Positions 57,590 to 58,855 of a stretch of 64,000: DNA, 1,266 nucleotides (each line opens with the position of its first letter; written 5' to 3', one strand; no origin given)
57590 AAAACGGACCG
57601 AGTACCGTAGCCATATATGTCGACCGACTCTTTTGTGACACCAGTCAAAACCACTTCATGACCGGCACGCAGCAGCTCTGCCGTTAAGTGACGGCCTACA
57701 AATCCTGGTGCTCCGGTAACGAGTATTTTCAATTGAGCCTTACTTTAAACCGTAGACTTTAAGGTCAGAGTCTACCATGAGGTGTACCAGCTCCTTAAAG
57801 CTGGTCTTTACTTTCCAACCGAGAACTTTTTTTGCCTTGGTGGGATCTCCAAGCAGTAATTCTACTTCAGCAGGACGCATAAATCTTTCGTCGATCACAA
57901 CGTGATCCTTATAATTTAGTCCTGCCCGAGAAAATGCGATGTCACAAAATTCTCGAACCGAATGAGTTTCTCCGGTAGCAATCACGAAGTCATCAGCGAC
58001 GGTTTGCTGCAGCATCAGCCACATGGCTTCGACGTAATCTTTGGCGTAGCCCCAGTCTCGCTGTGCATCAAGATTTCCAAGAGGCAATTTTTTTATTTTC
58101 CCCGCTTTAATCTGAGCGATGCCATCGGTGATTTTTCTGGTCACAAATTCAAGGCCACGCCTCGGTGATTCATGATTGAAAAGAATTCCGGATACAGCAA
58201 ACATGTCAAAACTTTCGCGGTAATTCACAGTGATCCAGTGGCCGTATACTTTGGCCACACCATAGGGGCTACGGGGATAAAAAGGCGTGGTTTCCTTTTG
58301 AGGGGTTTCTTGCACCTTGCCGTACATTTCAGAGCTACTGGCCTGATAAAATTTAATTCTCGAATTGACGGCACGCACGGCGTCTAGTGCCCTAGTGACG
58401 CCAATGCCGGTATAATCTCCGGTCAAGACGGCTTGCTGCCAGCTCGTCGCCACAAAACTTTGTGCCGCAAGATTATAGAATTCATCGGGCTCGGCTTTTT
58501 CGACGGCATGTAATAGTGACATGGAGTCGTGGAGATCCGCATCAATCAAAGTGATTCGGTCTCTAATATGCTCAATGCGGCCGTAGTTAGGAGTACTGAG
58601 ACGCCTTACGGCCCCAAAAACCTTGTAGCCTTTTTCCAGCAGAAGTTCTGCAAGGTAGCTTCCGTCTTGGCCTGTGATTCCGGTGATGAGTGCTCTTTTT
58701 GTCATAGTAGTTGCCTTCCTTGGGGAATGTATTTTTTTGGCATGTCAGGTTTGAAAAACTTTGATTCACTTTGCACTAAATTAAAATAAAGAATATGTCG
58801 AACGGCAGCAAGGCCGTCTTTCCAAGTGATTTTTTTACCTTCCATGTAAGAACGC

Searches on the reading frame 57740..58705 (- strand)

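Call 68: search_protein_families(library=pfam, proteins=[window:57740-58705:-], max_evalue=0.001)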
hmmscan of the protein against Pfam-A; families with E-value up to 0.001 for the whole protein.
window:57740-58705:- (321 aa): 4 families
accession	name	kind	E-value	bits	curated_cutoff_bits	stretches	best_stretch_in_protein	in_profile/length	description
PF16363.11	GDP_Man_Dehyd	-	6.4e-133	443.8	27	1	6-310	1-332/332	GDP-mannose 4,6 dehydratase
PF01370.27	Epimerase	-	4.7e-68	229.6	20.9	1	5-242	1-239/240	NAD dependent epimerase/dehydratase family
PF04321.23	RmlD_sub_bind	-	1e-05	25.2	27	1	4-168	2-145/287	RmlD substrate binding domain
PF05368.20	NmrA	-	1.3e-05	25.3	27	1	1-72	1-71/298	NmrA-like family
